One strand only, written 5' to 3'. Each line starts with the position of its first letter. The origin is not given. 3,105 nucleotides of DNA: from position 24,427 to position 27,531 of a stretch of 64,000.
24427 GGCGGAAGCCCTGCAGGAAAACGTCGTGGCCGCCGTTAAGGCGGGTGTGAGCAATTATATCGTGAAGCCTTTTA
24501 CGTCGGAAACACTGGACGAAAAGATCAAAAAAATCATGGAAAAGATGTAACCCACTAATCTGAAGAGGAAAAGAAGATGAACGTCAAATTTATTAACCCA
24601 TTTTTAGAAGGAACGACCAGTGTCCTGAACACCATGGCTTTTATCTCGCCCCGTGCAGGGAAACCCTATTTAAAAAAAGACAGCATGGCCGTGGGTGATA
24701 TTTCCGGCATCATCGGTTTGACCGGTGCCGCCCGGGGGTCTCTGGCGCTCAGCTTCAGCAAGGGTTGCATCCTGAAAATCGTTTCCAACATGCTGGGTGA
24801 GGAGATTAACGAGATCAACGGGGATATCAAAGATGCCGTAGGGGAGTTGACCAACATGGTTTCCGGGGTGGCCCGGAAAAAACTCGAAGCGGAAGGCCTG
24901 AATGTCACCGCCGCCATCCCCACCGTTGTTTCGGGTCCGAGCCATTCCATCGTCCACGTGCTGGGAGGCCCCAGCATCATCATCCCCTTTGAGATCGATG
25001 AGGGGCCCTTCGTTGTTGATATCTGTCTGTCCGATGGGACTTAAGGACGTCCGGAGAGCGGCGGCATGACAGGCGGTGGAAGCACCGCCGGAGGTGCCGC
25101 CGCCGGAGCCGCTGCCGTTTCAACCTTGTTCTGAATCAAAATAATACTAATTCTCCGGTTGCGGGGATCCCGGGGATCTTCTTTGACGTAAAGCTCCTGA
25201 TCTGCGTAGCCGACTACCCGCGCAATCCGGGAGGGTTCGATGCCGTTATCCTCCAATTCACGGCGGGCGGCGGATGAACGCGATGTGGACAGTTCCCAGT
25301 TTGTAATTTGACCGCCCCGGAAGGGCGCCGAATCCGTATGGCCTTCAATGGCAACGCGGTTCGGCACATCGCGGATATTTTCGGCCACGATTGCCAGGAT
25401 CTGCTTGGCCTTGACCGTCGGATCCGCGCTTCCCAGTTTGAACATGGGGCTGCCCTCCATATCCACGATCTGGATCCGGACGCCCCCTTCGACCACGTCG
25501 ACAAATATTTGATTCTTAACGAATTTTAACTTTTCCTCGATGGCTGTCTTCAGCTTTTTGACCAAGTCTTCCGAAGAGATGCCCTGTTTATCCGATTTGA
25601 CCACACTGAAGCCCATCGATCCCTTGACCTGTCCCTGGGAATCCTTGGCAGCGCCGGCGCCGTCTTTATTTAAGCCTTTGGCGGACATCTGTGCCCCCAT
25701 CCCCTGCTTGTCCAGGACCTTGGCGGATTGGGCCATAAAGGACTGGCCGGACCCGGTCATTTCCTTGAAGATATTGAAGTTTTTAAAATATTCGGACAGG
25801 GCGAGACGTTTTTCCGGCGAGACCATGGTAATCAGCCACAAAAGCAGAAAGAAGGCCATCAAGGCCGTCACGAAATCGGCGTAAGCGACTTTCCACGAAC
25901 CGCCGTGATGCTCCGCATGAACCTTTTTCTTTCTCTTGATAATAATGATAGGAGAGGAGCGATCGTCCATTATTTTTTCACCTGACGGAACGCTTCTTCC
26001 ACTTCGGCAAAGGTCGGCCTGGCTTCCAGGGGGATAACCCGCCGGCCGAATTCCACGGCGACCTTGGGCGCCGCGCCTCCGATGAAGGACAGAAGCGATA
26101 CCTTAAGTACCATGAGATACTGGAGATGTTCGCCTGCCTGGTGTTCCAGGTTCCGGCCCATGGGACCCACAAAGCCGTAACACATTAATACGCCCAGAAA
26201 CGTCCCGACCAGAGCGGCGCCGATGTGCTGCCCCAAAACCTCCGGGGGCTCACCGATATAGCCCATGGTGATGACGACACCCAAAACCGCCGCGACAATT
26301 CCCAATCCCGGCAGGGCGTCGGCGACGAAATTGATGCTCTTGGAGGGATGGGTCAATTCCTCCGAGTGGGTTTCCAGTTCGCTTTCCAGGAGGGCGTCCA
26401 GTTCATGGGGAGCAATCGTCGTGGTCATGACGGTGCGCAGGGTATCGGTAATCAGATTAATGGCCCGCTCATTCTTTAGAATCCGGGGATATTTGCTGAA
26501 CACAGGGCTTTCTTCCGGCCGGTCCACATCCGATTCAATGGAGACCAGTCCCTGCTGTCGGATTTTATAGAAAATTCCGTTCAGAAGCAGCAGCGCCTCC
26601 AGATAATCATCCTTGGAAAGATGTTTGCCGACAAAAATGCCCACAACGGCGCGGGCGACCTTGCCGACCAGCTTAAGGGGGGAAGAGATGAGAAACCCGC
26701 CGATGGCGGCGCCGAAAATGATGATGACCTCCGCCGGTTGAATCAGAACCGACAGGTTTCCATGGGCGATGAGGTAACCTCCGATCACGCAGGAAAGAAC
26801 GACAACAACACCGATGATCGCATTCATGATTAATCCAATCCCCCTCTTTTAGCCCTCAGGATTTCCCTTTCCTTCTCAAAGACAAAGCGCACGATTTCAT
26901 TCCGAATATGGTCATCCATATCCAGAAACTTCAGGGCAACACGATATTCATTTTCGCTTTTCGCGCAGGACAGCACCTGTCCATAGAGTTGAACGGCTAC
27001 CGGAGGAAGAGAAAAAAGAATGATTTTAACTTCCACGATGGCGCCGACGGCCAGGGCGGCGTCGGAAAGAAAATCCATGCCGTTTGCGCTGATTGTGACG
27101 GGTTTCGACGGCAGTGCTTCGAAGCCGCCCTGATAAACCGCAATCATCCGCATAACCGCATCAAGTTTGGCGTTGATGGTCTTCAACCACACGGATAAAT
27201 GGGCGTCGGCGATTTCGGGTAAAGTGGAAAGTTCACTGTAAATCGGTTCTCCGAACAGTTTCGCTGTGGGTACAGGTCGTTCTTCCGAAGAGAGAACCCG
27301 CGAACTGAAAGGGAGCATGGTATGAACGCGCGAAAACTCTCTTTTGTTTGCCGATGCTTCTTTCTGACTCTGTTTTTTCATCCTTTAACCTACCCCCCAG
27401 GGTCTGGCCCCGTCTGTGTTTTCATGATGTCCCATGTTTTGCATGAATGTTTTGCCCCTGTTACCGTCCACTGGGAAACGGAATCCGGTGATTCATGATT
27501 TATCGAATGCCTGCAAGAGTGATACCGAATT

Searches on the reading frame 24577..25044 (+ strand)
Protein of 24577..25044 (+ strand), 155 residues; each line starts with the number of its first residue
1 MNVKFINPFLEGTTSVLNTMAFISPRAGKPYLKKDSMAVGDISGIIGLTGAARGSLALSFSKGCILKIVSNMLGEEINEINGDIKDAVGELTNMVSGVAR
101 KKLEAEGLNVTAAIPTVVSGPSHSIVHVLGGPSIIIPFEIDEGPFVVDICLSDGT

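Call 69: search_protein_families(library=pfam, proteins=[window:24577-25044:+], max_evalue=0.001)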
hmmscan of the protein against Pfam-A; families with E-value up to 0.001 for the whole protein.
window:24577-25044:+ (155 aa): 1 family
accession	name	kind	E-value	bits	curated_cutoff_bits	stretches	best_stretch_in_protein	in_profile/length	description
PF13690.11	CheX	-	3.1e-27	94.9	27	1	42-139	1-94/94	Chemotaxis phosphatase CheX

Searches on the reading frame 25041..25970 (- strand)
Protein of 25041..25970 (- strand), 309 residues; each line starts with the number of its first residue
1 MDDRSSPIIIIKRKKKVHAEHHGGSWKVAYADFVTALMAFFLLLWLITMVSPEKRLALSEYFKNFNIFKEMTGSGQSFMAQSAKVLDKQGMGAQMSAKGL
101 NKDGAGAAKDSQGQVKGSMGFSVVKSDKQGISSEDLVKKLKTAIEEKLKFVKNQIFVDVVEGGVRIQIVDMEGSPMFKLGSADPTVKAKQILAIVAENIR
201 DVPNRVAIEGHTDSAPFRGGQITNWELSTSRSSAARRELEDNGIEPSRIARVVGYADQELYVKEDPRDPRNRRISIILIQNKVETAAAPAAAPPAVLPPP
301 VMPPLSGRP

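Call 69: search_protein_families(library=pfam, proteins=[window:25041-25970:-], max_evalue=0.001)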
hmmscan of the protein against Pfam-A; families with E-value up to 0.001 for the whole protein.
window:25041-25970:- (309 aa): 2 families
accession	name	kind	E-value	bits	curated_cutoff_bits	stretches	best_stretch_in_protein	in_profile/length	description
PF13677.11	MotB_plug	-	1.3e-19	70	24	1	12-64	2-56/58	Membrane MotB of proton-channel complex MotA/MotB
PF00691.25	OmpA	-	7.4e-13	49.1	27.2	1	176-272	1-96/98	OmpA family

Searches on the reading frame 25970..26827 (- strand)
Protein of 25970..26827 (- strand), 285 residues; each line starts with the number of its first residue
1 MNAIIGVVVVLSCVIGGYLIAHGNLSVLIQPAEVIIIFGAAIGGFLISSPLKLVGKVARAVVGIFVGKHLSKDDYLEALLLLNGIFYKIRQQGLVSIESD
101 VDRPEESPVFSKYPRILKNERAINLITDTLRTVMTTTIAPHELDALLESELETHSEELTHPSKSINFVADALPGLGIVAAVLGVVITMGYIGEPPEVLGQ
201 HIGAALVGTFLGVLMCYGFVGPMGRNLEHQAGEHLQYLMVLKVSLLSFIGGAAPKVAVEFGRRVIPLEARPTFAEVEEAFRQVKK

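Call 69: search_protein_families(library=pfam, proteins=[window:25970-26827:-], max_evalue=0.001)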
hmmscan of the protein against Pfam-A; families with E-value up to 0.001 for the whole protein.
window:25970-26827:- (285 aa): 2 families
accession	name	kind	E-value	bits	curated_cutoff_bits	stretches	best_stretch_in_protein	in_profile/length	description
PF20560.3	MotA_N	-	3.2e-27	95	27.3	1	4-93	1-91/91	Motility protein A N-terminal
PF01618.21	MotA_ExbB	-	2.2e-09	37.6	22.9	1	135-231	19-118/127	MotA/TolQ/ExbB proton channel family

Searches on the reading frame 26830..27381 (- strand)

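Call 69: search_protein_families(library=pfam, proteins=[window:26830-27381:-], max_evalue=0.001)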
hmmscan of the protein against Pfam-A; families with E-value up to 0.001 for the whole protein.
window:26830-27381:- (183 aa): 2 families
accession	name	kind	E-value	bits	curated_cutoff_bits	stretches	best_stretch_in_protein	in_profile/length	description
PF07238.19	PilZ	-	2.7e-10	40.9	22.5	1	95-169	28-102/102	PilZ domain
PF16823.10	tPilZ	-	2.2e-05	25.1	25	1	61-174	21-131/136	Atypical PilZ domain, cyclic di-GMP receptor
